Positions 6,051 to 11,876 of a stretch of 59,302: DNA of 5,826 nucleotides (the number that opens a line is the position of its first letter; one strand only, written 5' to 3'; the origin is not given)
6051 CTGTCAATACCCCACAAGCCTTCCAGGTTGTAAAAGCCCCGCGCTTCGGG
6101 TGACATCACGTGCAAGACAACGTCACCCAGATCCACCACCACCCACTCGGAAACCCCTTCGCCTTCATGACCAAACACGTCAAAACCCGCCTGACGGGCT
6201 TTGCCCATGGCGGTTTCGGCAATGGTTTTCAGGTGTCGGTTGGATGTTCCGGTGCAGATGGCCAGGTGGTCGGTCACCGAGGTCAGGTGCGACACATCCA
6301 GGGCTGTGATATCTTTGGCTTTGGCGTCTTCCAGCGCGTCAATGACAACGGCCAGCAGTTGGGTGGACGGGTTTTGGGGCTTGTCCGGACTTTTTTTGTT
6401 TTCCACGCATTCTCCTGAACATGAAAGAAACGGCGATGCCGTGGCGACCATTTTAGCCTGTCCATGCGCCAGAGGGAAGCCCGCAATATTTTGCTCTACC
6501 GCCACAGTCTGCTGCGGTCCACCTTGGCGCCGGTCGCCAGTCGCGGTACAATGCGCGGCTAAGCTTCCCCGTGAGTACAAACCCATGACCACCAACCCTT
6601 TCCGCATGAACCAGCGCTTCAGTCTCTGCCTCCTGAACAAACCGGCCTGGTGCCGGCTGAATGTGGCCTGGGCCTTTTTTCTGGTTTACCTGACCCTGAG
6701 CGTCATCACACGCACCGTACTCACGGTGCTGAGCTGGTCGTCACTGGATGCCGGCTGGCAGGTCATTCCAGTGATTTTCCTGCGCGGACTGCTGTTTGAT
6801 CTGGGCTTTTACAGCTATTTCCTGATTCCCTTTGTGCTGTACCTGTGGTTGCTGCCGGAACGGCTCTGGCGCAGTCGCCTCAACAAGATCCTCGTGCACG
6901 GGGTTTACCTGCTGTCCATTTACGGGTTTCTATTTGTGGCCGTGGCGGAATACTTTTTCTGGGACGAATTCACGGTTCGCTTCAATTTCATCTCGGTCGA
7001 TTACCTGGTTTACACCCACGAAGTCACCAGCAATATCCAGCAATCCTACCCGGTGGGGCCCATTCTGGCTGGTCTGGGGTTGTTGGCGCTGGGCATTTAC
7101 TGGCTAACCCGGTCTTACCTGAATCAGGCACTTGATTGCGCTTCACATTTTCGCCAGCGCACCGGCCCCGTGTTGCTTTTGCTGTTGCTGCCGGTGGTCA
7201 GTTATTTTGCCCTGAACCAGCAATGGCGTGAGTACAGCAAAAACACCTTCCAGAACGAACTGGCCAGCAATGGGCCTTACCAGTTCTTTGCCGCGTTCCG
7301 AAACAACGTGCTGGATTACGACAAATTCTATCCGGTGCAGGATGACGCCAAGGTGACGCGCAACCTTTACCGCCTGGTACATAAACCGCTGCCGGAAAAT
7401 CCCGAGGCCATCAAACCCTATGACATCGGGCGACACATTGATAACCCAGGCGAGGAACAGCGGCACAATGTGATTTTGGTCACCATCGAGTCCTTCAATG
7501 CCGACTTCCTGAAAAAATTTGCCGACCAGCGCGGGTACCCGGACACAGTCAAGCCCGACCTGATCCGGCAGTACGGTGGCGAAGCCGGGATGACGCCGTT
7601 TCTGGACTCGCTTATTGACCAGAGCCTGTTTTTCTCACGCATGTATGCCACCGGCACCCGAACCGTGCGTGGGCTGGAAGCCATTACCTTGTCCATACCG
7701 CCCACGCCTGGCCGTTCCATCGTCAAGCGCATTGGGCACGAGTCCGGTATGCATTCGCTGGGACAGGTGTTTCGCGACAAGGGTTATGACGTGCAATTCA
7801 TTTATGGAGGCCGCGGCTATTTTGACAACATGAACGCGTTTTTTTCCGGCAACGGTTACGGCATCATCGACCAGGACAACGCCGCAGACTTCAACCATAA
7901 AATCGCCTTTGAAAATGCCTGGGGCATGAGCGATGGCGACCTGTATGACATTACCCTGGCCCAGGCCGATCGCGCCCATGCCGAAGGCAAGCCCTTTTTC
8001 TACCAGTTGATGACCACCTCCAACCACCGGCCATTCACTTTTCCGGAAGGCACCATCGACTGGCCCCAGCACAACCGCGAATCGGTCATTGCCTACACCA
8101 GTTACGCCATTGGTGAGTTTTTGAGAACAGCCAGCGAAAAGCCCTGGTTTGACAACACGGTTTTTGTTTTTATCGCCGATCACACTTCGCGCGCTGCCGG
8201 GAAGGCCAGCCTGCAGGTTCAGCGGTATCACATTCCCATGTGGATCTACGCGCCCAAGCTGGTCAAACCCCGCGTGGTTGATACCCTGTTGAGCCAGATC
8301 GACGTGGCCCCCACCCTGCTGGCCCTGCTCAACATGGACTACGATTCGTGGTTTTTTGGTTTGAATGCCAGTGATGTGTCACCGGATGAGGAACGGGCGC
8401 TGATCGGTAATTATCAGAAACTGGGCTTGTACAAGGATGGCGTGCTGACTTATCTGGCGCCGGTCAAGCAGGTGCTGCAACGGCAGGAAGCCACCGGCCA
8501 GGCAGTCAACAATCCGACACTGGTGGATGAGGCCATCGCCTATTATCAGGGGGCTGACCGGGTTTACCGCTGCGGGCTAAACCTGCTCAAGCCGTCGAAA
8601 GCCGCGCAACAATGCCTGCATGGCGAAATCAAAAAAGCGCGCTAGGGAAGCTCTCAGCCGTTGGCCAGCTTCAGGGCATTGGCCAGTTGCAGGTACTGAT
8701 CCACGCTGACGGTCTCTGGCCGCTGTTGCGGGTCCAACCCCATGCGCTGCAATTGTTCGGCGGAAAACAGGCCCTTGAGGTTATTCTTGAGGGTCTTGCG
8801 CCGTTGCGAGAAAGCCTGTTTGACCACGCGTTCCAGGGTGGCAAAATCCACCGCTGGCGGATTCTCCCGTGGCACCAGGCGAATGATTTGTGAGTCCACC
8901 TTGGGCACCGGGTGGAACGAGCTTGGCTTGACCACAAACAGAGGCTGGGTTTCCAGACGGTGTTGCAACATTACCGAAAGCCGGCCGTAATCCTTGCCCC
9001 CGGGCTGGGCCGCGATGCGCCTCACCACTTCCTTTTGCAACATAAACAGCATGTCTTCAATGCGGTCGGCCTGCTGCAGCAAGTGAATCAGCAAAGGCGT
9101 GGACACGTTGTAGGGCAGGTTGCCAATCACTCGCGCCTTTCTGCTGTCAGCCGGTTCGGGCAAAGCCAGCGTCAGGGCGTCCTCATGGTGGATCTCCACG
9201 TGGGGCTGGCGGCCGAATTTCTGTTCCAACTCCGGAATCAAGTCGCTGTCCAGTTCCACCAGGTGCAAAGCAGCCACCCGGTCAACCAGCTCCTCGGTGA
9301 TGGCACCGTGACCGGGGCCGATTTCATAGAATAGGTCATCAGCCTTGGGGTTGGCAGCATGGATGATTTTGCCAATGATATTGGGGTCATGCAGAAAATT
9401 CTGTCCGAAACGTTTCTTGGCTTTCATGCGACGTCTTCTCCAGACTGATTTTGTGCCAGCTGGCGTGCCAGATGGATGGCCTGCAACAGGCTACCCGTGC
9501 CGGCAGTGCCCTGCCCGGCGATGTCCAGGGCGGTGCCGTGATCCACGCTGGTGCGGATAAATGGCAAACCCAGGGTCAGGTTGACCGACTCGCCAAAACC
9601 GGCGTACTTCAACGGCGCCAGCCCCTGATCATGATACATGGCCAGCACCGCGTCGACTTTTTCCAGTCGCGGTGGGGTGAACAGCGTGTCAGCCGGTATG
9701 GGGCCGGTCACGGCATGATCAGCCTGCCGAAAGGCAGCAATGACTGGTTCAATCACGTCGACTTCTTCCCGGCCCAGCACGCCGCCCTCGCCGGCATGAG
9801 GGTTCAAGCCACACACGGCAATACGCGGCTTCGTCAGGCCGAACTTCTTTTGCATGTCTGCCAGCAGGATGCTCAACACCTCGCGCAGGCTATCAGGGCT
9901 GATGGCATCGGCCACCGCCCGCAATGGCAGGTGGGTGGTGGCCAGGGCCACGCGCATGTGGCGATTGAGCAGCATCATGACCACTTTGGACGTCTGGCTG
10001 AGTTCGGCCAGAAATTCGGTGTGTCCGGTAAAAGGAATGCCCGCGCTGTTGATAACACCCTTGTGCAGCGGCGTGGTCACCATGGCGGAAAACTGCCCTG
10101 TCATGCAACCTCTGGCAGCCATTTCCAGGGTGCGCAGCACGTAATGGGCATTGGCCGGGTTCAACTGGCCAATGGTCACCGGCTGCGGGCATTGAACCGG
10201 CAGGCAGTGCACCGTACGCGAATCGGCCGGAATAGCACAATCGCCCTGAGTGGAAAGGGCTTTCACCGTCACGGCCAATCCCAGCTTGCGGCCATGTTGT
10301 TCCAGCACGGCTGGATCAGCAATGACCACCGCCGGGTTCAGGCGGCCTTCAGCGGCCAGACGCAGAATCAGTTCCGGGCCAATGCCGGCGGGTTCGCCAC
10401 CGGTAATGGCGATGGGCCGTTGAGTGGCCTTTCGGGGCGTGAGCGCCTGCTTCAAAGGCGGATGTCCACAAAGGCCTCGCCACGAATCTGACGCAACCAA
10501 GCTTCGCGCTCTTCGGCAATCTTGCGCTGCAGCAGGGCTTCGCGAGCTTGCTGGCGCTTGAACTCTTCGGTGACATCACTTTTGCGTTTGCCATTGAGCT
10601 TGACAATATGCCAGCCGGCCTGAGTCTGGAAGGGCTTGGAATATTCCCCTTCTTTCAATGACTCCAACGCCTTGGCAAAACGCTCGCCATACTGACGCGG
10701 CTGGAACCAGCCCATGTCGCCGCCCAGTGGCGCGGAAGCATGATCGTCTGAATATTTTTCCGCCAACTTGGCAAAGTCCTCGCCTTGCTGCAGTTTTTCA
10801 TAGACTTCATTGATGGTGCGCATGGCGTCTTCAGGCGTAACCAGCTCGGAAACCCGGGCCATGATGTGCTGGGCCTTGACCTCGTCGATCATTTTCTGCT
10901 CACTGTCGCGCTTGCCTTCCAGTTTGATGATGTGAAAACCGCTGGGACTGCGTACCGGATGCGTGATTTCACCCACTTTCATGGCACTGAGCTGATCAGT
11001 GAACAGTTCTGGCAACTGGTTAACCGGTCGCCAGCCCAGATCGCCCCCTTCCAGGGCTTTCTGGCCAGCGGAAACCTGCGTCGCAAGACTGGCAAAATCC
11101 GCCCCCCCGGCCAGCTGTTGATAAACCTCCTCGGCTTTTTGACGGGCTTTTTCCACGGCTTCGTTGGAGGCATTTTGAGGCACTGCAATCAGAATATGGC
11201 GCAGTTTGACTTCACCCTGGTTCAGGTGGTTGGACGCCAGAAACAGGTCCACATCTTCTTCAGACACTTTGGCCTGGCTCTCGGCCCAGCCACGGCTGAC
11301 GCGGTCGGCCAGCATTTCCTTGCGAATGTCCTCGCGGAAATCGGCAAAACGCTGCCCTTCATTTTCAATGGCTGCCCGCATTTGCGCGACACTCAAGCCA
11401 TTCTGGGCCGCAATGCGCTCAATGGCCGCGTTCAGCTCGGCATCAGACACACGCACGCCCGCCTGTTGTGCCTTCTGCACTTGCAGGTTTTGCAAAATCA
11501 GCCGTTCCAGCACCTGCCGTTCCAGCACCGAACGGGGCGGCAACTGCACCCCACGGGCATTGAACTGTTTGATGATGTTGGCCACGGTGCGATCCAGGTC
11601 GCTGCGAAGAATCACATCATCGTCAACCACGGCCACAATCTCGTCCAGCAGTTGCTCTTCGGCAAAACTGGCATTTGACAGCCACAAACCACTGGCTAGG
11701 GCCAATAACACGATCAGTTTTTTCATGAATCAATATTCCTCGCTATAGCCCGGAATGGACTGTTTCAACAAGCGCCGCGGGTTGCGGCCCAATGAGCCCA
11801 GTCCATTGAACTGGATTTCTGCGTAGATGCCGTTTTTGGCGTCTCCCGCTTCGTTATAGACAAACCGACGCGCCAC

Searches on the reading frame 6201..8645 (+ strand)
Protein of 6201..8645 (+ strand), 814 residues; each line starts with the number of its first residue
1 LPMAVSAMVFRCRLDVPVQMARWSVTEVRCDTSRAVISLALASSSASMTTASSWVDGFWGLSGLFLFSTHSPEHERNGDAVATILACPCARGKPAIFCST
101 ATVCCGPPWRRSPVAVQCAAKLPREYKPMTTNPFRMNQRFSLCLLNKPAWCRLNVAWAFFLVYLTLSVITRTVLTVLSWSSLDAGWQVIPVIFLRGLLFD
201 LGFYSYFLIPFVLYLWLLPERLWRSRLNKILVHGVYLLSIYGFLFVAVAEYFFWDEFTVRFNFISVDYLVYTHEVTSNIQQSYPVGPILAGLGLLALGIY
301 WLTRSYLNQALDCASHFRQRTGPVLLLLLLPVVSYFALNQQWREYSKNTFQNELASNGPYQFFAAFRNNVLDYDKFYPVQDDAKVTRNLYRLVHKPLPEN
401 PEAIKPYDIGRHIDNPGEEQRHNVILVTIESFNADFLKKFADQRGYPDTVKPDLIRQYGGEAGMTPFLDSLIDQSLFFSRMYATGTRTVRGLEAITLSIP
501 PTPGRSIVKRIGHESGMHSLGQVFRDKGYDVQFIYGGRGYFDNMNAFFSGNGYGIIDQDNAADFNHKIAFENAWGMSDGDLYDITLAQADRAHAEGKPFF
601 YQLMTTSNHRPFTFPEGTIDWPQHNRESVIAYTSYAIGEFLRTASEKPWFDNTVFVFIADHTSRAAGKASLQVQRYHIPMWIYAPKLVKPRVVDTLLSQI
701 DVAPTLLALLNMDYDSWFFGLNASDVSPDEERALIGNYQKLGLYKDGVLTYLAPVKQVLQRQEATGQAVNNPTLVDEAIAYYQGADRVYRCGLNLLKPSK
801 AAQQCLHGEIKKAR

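Call 67: search_protein_families(library=pfam, proteins=[window:6201-8645:+], max_evalue=0.000001)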
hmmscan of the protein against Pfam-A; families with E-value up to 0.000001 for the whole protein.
window:6201-8645:+ (814 aa): 1 family
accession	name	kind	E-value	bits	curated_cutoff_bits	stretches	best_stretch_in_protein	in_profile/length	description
PF00884.28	Sulfatase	-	4.9e-37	128.3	25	1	423-711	2-300/301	Sulfatase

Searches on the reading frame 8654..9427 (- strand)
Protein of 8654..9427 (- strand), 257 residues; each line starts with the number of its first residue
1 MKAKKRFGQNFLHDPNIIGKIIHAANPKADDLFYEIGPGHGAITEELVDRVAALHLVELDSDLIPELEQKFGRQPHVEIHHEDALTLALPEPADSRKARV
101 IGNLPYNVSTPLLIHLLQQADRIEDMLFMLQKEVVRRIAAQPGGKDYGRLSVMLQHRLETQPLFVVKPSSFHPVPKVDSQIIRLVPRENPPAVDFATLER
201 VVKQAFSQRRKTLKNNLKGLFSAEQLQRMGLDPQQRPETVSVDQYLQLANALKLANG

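Call 67: search_protein_families(library=pfam, proteins=[window:8654-9427:-], max_evalue=0.000001)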
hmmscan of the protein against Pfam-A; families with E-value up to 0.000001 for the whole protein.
window:8654-9427:- (257 aa): 1 family
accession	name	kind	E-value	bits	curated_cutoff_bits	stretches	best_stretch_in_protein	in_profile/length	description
PF00398.26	RrnaAD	-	1.7e-69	234.3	24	1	2-252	3-261/263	Ribosomal RNA adenine dimethylase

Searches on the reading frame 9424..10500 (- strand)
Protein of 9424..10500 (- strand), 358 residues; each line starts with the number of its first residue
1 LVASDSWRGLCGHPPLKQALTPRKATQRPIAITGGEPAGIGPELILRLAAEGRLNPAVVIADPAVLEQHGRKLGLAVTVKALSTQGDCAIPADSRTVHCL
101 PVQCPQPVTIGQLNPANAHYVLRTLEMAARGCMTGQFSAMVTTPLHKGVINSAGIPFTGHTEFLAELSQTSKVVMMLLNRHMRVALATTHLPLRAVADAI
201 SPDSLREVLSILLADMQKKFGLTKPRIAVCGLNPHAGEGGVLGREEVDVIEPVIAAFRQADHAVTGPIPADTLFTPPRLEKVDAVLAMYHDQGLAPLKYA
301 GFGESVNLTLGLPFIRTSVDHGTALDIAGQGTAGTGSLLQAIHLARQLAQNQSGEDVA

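Call 67: search_protein_families(library=pfam, proteins=[window:9424-10500:-], max_evalue=0.000001)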
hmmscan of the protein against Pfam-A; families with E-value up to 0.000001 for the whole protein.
window:9424-10500:- (358 aa): 1 family
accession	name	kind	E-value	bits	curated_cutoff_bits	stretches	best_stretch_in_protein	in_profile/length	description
PF04166.17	PdxA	-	1.1e-109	366.7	27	1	57-345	5-286/286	Pyridoxal phosphate biosynthetic protein PdxA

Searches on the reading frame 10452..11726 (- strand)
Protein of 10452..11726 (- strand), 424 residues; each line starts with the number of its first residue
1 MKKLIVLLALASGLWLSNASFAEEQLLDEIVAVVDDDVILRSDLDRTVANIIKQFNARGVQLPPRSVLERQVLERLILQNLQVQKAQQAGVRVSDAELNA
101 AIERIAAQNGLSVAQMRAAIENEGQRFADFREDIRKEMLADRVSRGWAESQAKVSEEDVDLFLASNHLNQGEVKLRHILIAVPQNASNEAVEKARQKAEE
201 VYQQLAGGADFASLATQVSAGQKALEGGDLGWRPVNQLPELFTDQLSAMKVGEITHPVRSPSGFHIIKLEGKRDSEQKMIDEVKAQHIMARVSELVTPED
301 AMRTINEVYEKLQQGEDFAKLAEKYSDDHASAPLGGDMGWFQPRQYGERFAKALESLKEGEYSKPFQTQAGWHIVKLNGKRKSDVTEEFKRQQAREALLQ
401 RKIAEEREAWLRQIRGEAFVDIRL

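Call 67: search_protein_families(library=pfam, proteins=[window:10452-11726:-], max_evalue=0.000001)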
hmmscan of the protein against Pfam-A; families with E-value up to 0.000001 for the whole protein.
window:10452-11726:- (424 aa): 6 families
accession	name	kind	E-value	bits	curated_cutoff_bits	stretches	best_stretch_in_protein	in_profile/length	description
PF00639.27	Rotamase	-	4.5e-54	181.9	21.7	2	177-270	1-96/97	PPIC-type PPIASE domain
PF13616.12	Rotamase_3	-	2.9e-53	179.8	22.5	2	277-380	10-115/116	PPIC-type PPIASE domain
PF09312.16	SurA_N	-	2.6e-42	144.2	30.8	1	27-143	1-117/118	SurA N-terminal domain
PF13145.12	Rotamase_2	-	9.1e-26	91.5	27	2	170-284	19-120/121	PPIC-type PPIASE domain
PF13624.11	SurA_N_3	-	5.6e-14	52.7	27.2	1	4-142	17-160/162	SurA-like N-terminal domain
PF13623.11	SurA_N_2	-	1.5e-10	41.5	28.5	1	5-107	18-124/145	SurA-like N-terminal domain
